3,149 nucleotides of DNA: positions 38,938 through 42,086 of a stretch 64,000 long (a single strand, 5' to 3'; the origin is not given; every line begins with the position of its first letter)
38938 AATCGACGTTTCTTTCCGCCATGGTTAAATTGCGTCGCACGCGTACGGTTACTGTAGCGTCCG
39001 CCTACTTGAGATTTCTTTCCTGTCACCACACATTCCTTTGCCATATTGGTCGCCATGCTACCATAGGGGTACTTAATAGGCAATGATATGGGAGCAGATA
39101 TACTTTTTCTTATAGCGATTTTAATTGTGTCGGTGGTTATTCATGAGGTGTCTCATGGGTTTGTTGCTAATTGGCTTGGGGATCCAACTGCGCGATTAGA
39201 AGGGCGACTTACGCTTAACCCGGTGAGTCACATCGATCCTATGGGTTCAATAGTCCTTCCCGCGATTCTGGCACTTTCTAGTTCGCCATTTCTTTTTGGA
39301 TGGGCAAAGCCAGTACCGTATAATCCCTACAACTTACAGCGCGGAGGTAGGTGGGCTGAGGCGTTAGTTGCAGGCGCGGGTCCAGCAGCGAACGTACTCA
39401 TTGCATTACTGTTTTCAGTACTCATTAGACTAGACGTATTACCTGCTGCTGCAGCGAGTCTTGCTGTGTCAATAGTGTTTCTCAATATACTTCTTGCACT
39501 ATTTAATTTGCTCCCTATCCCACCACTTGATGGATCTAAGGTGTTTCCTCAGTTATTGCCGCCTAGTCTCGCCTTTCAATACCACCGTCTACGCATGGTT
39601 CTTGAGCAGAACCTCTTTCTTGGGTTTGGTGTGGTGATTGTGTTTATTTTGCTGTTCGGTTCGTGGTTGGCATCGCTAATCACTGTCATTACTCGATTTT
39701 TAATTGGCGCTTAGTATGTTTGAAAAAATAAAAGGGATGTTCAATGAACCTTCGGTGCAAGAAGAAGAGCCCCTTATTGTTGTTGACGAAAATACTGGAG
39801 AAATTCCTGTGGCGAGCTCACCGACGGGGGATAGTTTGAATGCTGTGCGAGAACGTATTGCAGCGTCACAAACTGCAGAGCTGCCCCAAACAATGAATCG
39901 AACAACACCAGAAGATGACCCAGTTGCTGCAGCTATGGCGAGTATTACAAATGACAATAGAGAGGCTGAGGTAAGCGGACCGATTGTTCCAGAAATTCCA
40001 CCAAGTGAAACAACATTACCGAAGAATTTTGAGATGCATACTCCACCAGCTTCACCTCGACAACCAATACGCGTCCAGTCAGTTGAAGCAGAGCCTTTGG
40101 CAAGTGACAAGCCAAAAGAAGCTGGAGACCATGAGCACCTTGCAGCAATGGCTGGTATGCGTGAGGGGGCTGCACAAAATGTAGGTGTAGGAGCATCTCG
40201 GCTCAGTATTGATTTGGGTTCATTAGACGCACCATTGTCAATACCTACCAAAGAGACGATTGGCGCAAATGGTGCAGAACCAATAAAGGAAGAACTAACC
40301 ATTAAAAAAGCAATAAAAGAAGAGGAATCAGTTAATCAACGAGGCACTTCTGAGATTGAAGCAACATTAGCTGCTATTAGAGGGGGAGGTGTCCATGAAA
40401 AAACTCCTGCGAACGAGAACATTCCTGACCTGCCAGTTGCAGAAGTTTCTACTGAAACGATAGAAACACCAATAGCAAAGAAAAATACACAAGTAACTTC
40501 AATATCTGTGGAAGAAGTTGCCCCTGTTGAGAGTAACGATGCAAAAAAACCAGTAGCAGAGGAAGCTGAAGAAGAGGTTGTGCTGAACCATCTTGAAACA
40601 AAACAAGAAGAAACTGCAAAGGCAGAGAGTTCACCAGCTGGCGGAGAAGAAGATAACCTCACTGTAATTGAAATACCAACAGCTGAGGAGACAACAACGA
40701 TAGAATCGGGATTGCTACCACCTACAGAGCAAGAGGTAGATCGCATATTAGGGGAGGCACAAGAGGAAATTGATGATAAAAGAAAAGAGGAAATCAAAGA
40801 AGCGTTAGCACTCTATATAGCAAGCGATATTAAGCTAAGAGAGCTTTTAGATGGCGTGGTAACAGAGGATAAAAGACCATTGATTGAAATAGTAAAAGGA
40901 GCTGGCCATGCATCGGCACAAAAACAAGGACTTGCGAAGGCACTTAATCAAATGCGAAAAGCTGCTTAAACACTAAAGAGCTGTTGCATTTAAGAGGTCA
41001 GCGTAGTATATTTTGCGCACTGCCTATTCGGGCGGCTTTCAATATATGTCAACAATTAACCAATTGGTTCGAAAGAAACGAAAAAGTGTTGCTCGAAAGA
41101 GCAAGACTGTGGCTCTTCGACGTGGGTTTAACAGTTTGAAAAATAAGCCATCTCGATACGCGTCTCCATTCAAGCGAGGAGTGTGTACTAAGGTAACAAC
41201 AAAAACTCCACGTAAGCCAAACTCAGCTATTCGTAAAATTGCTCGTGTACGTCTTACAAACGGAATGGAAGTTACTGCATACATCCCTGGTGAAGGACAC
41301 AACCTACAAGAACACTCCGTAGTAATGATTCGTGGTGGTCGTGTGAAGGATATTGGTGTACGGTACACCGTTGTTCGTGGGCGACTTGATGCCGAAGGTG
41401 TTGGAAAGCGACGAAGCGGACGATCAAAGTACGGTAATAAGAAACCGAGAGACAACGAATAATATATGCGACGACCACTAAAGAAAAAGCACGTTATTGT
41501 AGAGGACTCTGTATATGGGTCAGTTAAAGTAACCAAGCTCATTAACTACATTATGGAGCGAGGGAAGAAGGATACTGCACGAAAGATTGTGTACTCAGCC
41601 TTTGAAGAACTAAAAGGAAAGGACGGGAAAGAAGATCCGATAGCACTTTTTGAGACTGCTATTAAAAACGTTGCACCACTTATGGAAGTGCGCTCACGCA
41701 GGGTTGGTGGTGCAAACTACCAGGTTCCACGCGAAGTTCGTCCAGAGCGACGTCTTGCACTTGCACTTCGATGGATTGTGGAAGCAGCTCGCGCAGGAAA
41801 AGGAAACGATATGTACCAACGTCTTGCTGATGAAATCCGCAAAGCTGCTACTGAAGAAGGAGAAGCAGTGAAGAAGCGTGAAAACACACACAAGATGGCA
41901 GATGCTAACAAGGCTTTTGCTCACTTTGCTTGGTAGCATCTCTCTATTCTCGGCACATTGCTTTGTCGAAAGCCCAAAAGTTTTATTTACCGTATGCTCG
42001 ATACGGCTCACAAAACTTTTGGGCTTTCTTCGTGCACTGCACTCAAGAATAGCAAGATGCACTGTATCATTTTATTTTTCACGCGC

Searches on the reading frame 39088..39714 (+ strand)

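Call 11: search_protein_families(library=pfam, proteins=[window:39088-39714:+])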
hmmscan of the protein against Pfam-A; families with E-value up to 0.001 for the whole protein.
window:39088-39714:+ (208 aa): 1 family
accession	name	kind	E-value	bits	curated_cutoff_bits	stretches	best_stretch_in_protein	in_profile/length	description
PF02163.28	Peptidase_M50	-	6.1e-13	49.1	27.2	2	122-157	159-194/221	Peptidase family M50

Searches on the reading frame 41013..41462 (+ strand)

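Call 11: search_protein_families(library=pfam, proteins=[window:41013-41462:+])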
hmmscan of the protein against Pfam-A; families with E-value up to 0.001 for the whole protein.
window:41013-41462:+ (149 aa): 1 family
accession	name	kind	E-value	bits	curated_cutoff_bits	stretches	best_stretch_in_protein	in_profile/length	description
PF00164.32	Ribosom_S12_S23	-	3e-32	111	22.3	1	49-146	9-109/110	Ribosomal protein S12/S23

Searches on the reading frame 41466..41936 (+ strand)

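Call 11: search_protein_families(library=pfam, proteins=[window:41466-41936:+])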
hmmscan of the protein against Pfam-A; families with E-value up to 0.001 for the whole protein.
window:41466-41936:+ (156 aa): 1 family
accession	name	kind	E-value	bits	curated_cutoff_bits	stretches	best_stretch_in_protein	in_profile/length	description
PF00177.27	Ribosomal_S7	-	4.5e-56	189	24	1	2-149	2-148/148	Ribosomal protein S7p/S5e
